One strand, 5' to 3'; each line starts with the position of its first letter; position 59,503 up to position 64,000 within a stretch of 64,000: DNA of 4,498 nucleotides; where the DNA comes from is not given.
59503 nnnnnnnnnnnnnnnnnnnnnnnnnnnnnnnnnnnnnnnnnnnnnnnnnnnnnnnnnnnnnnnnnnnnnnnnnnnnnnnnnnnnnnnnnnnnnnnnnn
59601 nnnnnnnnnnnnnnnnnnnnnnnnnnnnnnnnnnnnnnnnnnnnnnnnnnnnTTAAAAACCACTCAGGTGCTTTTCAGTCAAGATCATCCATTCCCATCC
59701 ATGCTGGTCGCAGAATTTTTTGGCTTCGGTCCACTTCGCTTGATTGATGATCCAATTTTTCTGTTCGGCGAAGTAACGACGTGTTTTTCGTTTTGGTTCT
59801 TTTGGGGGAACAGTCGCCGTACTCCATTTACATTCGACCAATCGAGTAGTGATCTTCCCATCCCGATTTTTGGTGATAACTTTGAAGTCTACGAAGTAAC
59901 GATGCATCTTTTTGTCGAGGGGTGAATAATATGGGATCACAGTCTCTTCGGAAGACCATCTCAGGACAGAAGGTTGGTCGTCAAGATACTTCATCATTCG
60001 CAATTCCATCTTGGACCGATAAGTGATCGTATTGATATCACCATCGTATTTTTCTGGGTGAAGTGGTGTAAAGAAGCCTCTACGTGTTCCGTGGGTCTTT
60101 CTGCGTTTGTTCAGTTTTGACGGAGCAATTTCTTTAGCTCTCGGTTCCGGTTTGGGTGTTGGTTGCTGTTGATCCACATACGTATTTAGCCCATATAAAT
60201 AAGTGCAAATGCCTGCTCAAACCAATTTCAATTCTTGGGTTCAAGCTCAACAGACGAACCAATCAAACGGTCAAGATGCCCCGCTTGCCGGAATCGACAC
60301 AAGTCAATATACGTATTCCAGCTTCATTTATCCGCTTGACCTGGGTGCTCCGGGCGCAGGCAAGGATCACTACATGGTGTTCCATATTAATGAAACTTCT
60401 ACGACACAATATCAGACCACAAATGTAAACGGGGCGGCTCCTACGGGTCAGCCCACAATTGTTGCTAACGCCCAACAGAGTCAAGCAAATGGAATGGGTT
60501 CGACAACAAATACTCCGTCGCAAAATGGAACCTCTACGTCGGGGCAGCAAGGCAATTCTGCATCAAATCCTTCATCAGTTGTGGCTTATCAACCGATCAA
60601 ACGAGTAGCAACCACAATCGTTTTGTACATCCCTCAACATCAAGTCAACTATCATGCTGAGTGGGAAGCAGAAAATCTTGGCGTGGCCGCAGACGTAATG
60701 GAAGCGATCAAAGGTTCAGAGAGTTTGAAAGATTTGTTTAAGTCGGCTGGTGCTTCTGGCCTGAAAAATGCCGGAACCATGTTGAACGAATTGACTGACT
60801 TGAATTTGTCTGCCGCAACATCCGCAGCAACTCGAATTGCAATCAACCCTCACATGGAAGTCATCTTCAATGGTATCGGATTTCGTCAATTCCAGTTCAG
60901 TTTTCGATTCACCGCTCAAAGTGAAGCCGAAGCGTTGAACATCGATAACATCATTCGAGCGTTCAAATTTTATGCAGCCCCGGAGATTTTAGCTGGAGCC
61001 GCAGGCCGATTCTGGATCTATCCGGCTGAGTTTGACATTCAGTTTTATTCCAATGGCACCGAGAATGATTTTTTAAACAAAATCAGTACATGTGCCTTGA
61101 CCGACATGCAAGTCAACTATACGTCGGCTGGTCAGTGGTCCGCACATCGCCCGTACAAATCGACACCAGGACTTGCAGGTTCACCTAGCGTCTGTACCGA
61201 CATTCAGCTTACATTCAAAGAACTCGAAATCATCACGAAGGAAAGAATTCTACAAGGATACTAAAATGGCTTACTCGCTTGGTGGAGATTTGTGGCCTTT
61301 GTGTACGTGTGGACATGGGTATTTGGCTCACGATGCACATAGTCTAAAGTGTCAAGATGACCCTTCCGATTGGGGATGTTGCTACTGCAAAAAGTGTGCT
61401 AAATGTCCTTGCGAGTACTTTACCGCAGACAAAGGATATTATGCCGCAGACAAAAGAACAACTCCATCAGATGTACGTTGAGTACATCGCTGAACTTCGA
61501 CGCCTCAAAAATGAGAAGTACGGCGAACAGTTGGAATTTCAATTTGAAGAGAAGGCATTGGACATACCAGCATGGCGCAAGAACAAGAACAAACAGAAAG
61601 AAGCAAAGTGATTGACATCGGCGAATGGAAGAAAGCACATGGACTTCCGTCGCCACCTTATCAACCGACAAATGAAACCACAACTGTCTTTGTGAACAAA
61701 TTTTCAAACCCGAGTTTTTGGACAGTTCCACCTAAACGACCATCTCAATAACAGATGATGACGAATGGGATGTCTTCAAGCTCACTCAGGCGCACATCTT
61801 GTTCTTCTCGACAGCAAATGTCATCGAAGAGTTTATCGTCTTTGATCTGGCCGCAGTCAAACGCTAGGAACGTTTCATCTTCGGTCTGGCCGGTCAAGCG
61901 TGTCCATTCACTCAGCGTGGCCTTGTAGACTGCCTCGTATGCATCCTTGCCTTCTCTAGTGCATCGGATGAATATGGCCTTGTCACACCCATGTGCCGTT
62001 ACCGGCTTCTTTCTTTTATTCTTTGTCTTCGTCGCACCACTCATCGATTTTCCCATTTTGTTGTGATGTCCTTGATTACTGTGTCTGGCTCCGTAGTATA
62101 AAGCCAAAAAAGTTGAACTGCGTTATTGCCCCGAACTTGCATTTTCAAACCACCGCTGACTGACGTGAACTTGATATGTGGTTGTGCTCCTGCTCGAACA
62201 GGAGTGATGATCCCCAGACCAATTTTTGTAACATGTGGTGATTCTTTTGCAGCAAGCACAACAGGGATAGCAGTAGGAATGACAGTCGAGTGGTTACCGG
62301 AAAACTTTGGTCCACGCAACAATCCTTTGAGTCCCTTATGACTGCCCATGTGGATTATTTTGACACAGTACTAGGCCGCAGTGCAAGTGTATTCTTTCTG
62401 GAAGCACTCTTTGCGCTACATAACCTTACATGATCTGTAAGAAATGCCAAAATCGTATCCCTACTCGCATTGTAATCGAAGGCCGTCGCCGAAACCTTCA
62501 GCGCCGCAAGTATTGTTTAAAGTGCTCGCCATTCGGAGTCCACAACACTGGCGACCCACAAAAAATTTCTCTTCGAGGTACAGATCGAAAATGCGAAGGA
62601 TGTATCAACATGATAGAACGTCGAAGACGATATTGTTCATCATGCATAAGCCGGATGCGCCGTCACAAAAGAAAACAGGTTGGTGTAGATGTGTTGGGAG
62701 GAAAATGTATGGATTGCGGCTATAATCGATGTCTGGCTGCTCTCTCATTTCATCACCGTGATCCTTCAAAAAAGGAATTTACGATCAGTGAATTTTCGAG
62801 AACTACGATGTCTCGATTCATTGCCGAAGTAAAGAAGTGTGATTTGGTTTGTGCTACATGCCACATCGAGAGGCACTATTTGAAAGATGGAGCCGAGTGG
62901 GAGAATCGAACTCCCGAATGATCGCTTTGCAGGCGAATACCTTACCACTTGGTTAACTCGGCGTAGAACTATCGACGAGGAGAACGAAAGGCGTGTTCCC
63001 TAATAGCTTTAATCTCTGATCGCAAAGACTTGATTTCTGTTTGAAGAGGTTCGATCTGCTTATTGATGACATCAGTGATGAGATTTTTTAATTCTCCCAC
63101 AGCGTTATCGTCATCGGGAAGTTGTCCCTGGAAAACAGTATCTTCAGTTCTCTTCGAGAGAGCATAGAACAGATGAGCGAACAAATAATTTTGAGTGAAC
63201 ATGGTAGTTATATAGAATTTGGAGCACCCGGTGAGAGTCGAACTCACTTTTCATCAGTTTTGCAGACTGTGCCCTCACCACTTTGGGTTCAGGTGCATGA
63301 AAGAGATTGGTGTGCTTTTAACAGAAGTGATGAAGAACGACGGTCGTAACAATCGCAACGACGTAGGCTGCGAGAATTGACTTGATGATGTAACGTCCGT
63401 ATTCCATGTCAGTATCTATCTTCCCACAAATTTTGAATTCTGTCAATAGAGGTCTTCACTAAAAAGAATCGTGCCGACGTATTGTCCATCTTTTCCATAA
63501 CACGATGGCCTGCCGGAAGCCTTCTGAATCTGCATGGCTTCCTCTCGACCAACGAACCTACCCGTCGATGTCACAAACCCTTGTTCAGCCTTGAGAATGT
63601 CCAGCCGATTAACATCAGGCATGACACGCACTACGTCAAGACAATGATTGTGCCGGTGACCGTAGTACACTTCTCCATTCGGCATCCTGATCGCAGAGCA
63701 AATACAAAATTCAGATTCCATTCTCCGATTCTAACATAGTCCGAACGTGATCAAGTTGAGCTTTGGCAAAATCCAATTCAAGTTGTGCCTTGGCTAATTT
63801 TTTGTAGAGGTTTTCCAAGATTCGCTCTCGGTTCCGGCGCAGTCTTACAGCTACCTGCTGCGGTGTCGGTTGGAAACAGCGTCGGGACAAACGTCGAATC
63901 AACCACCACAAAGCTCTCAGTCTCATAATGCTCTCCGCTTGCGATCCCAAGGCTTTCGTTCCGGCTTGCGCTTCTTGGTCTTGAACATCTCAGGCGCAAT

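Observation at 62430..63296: Two distinct tRNAs that both read GCA (Cys) on the minus strand, with an HNH endonuclease ORF overlapping one of them antisense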

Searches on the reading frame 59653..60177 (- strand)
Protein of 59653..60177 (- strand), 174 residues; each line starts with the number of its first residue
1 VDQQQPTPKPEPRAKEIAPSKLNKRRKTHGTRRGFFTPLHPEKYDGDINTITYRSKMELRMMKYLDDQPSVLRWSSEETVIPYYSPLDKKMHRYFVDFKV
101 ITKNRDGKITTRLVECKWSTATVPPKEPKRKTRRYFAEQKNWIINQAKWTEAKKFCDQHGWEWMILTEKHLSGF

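Call 6: search_protein_families(library=pfam, proteins=[window:59653-60177:-], max_evalue=0.1)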
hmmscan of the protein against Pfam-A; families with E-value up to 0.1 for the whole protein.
window:59653-60177:- (174 aa): 2 families
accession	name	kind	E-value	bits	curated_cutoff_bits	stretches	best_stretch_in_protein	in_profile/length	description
PF08722.17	Tn7_TnsA-like_N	-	1.1e-18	68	26.5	1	69-168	2-85/85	TnsA-like endonuclease N terminal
PF20380.3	DUF6675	-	0.05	13.2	27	1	72-109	103-141/254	Family of unknown function (DUF6675)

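Call 8: search_protein_families(library=phrogs, proteins=[window:59653-60177:-], max_evalue=0.01)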
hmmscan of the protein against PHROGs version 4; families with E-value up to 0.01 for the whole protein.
window:59653-60177:- (174 aa): 4 families
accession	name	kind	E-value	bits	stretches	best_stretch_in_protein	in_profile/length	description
phrog_218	-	connector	1.3e-48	165.8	1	32-172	4-142/148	head closure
phrog_14892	-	connector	7.8e-23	82.1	1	62-171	1-110/117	head closure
phrog_15137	-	DNA, RNA and nucleotide metabolism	0.00058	20.5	1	47-101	123-178/236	endonuclease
phrog_15427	-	DNA, RNA and nucleotide metabolism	0.0057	17.3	0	132-174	211-256/270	endonuclease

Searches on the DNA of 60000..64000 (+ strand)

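Call 7: search_dna_similar(query=window:60000-64000:+, collection=phages, mode=distant, max_rows=25)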
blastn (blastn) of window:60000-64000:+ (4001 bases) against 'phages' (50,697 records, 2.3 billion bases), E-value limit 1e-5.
No match.

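Call 18: search_rna_families(sources=[L002, L003, L004, L005, L006], threshold=evalue, max_evalue=0.01, show_alignments=8)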
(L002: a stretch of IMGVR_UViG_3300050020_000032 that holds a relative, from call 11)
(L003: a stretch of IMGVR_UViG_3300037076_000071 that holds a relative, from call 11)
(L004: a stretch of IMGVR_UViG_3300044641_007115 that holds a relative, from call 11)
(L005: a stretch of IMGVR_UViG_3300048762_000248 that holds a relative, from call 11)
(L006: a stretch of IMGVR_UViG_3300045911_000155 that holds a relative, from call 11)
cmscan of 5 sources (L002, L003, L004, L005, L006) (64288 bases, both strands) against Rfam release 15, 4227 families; matches with E-value up to 0.01: 5.
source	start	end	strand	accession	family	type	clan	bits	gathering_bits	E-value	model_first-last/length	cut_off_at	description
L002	9701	9772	+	RF00005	tRNA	Gene; tRNA;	CL00001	57.2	29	1e-09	1-71/71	no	tRNA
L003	9698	9769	+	RF00005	tRNA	Gene; tRNA;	CL00001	57.2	29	1e-09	1-71/71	no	tRNA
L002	9610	9688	+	RF00005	tRNA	Gene; tRNA;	CL00001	55.3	29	3.5e-09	1-71/71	no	tRNA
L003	9607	9685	+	RF00005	tRNA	Gene; tRNA;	CL00001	55.3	29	3.5e-09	1-71/71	no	tRNA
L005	10161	10237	-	RF00005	tRNA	Gene; tRNA;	CL00001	50.7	29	6.6e-08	1-71/71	no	tRNA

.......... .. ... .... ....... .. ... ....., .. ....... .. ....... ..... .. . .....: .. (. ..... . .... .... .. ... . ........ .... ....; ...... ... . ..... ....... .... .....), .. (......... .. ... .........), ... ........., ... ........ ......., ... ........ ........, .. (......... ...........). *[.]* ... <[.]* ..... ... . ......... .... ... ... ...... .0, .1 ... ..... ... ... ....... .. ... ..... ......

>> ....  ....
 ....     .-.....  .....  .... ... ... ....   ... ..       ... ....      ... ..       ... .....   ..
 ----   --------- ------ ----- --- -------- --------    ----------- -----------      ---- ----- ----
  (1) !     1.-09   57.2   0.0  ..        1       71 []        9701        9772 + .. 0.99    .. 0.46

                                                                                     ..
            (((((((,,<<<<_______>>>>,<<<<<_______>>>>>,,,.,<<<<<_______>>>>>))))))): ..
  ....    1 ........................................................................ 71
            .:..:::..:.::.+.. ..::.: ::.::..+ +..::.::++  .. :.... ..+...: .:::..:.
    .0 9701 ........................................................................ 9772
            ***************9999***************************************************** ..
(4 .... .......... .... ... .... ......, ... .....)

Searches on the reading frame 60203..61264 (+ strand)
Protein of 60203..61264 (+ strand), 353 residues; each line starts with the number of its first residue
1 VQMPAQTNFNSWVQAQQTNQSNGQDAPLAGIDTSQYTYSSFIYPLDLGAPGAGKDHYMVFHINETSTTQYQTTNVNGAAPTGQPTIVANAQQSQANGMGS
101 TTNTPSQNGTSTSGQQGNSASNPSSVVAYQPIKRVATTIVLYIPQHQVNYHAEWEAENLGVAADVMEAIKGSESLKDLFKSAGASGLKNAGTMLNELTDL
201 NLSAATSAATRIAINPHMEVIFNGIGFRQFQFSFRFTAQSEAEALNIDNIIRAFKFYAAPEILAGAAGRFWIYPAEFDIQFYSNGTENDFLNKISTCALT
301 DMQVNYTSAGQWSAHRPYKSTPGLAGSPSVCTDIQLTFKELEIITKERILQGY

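Call 6: search_protein_families(library=pfam, proteins=[window:60203-61264:+], max_evalue=0.1)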
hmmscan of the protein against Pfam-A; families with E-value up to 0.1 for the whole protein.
window:60203-61264:+ (353 aa): 0 families

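Call 8: search_protein_families(library=phrogs, proteins=[window:60203-61264:+], max_evalue=0.01)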
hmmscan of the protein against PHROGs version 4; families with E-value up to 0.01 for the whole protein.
window:60203-61264:+ (353 aa): 1 family
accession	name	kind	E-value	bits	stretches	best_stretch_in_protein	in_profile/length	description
phrog_230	-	tail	6e-57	195.1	1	34-352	284-585/628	baseplate tail tube cap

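Call 11: find_related_loci(query=window:60203-61261:+, collection=viral_contigs, flank=6000)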
Query window:60203-61261:+ (353 aa) in viral_contigs; peptide patterns used: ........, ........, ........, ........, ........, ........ (x = any residue, [..] = any of these).
9 stretches matched a pattern; 9 encode a relative of the query (tblastn E <= 1e-3); 9 distinct loci.
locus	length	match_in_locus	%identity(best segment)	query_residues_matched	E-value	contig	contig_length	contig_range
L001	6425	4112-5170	59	3-353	1e-124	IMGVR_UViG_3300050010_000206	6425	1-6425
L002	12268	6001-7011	59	25-353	2e-116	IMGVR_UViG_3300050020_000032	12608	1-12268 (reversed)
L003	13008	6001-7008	59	25-353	1e-114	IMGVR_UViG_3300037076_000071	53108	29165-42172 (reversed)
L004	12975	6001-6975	51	25-353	3e-106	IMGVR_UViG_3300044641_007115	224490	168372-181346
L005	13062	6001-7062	53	16-353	5e-105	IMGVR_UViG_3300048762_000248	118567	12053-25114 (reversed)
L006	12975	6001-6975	51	25-353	4e-106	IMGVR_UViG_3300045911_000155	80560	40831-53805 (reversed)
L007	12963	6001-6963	34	38-353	9e-52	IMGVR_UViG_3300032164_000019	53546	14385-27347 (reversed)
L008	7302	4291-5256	36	33-353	2e-47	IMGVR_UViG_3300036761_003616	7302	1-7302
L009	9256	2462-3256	26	109-347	8e-20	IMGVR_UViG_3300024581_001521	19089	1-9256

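Call 12: search_dna_similar(query=window:60203-61261:+, collection=phages, mode=protein, max_rows=25)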
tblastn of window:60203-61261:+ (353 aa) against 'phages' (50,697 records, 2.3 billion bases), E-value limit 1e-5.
Records with a match: 777; places in all: 777; records where one place covers at least 80% of the query: 364.
Best place of each record, by identity: <60% 777.
By first word of the organism name: Synechococcus 312; Salmonella 164; Vibrio 74; Cyanophage 46; Klebsiella 44; Escherichia 29; Dickeya 19; Stenotrophomonas 16; Prochlorococcus 12; Serratia 10; and 20 more.
By host as written in the record: - 258; Synechococcus 91; Synechococcus sp. 32; Salmonella enterica 26; Salmonella enterica subsp. enterica serovar Enteritidis PT1 21; Klebsiella pneumoniae 19; Synechococcus sp. WH8102 16; Salmonella enterica subsp. enterica serovar Typhimurium 14; and 132 more.
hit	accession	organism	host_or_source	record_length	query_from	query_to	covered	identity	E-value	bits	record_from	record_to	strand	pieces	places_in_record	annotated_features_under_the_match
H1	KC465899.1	Pelagibacter phage HTVC008M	Candidatus Pelagibacter ubique HTCC1062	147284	29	353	92%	31.0%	2e-39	154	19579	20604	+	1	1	phage tail tube associated base plate protein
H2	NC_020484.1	Pelagibacter phage HTVC008M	Candidatus Pelagibacter ubique HTCC1062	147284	29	353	92%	31.0%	2e-39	154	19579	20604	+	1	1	baseplate tail tube cap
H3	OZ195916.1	Vibrio phage K469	Seawater and oysters mix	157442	6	352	98%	27.6%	3e-27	119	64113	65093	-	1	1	baseplate tail tube cap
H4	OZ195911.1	Vibrio phage K476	Seawater and oysters mix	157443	6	352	98%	27.6%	3e-27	119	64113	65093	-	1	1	baseplate tail tube cap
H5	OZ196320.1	Vibrio phage K452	Seawater and oysters mix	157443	6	352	98%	27.6%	3e-27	119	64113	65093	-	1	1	baseplate tail tube cap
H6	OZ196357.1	Vibrio phage K364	Seawater and oysters mix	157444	6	352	98%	27.6%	3e-27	119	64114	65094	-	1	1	baseplate tail tube cap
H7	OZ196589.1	Vibrio phage K444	Seawater and oysters mix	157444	6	352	98%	27.6%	3e-27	119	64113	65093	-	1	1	baseplate tail tube cap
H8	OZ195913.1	Vibrio phage K474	Seawater and oysters mix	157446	6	352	98%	27.6%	3e-27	119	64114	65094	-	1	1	baseplate tail tube cap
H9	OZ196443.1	Vibrio phage K475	Seawater and oysters mix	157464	6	352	98%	27.6%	3e-27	119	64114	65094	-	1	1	baseplate tail tube cap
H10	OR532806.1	Klebsiella phage RCIP0012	Klebsiella pneumoniae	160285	41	348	87%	30.3%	6e-27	117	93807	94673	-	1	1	hypothetical protein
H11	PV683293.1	Klebsiella phage HMGUkp5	Klebsiella sp.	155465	41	348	87%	30.3%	7e-27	117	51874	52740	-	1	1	baseplate tail tube cap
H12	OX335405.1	Klebsiella phage cp19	Sewage and Seine river water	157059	41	348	87%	30.3%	7e-27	117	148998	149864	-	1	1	record has no annotation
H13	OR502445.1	Klebsiella phage KZag1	Klebsiella pneumoniae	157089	41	348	87%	30.3%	7e-27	117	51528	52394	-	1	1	record has no annotation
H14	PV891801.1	Klebsiella phage vB_KpnM-Bestiario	Klebsiella pneumoniae ARLG-4653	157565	41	348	87%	30.3%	7e-27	117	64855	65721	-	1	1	baseplate tail tube cap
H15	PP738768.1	Klebsiella phage vB_KpnM_Bullseye_ER20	Klebsiella quasipneumoniae K6 (ATCC ...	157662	41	348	87%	30.3%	7e-27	117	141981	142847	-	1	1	baseplate tail tube cap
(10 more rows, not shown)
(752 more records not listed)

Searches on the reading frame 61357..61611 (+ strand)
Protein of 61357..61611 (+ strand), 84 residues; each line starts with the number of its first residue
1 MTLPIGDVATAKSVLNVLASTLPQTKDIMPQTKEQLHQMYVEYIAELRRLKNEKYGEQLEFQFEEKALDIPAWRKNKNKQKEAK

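Call 6: search_protein_families(library=pfam, proteins=[window:61357-61611:+], max_evalue=0.1)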
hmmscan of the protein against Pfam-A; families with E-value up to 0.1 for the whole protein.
window:61357-61611:+ (84 aa): 1 family
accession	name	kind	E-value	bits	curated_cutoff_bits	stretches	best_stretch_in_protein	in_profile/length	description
PF01343.23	Peptidase_S49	-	0.013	15.9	24.9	1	10-55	69-114/154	Peptidase family S49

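Call 8: search_protein_families(library=phrogs, proteins=[window:61357-61611:+], max_evalue=0.01)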
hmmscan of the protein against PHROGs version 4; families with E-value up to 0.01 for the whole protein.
window:61357-61611:+ (84 aa): 0 families

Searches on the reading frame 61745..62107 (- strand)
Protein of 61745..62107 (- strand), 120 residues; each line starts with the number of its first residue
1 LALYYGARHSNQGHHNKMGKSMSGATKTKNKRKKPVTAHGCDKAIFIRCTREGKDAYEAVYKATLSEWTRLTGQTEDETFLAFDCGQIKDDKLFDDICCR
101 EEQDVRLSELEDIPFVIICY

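Call 6: search_protein_families(library=pfam, proteins=[window:61745-62107:-], max_evalue=0.1)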
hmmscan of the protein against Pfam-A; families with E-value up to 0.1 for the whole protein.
window:61745-62107:- (120 aa): 1 family
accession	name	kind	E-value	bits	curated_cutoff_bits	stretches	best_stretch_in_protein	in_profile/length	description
PF23825.1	DUF7195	-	0.04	14.1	27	1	28-52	15-39/72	Family of unknown function (DUF7195)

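Call 8: search_protein_families(library=phrogs, proteins=[window:61745-62107:-], max_evalue=0.01)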
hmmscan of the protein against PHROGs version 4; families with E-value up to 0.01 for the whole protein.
window:61745-62107:- (120 aa): 0 families

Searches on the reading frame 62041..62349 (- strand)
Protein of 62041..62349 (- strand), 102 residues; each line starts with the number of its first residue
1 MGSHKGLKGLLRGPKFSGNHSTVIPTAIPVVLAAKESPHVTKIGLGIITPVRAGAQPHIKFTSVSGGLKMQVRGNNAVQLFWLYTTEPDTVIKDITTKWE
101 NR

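Call 6: search_protein_families(library=pfam, proteins=[window:62041-62349:-], max_evalue=0.1)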
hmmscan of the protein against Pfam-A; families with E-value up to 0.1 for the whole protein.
window:62041-62349:- (102 aa): 1 family
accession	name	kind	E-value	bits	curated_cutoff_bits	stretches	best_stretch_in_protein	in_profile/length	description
PF09876.14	DUF2103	-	0.00027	21.2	22.4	1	15-89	5-85/98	Predicted metal-binding protein (DUF2103)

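Call 8: search_protein_families(library=phrogs, proteins=[window:62041-62349:-], max_evalue=0.01)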
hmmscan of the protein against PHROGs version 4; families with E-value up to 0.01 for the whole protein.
window:62041-62349:- (102 aa): 0 families

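Call 24: find_related_loci(query=A1, collection=viral_contigs, flank=3500)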
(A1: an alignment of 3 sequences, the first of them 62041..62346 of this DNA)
Query A1 (101 aa) in viral_contigs; peptide patterns used: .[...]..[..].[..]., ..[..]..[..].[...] (x = any residue, [..] = any of these).
139 stretches matched a pattern; 3 encode a relative of the query (tblastn E <= 1e-3); 3 distinct loci.
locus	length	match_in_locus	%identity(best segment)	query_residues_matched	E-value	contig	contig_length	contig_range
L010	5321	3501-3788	64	1-99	1e-37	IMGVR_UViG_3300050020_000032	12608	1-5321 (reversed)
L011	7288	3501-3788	64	1-99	1e-37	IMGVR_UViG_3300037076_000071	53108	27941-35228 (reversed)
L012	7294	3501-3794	58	1-101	5e-35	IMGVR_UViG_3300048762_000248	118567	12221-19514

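Call 25: find_related_loci(query=A1, collection=metagenome_contigs, flank=3500)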
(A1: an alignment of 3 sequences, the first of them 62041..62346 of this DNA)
Query A1 (101 aa) in metagenome_contigs; peptide patterns used: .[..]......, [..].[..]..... (x = any residue, [..] = any of these).
237 stretches matched a pattern; 137 encode a relative of the query (tblastn E <= 1e-3); the best 80 are kept; 80 distinct loci.
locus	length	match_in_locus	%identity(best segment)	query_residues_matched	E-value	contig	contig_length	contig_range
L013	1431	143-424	81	7-101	2e-50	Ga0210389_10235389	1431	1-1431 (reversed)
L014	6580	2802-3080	77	6-99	3e-45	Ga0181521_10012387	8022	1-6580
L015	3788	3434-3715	74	7-101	7e-45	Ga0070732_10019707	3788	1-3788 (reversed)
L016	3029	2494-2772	72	7-100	3e-44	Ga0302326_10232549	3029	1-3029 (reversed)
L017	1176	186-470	71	6-101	2e-45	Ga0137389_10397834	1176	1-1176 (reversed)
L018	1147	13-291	72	7-100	1e-45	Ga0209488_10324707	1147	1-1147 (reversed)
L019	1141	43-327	70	6-101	4e-45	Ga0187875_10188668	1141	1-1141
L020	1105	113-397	71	6-101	6e-45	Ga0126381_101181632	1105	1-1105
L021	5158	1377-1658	68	7-101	1e-42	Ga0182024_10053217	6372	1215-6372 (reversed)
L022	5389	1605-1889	70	6-101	7e-43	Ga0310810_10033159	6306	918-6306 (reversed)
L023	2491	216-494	73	7-100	2e-42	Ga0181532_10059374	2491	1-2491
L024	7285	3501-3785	68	6-101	2e-42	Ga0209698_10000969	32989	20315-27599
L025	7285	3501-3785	71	6-101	2e-42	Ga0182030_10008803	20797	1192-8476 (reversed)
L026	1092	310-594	68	6-101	3e-44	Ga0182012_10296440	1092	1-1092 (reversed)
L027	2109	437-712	70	6-98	2e-42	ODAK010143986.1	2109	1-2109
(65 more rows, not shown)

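Call 39: find_encoding_contigs(protein=window:62041-62349:-, flank=4000, max_places=10)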
Protein window:62041-62349:- (102 aa): 3 contigs read that carry it; 1 place shown.
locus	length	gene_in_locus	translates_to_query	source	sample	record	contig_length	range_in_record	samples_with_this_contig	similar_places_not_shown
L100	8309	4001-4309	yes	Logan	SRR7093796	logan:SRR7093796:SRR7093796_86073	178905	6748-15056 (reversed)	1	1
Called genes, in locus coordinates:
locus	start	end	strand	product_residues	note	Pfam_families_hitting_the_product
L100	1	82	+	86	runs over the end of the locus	-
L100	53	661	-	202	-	PF01121:CoaE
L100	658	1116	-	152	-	-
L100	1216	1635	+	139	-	-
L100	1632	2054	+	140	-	-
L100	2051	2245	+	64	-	-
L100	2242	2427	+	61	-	-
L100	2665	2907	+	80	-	PF26092:T4_Y16D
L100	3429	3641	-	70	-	-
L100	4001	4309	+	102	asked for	-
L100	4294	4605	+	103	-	-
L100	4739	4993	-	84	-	-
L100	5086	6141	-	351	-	-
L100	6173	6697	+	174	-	PF08722:Tn7_TnsA-like_N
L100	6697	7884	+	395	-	PF26869:Phage_T4_gp2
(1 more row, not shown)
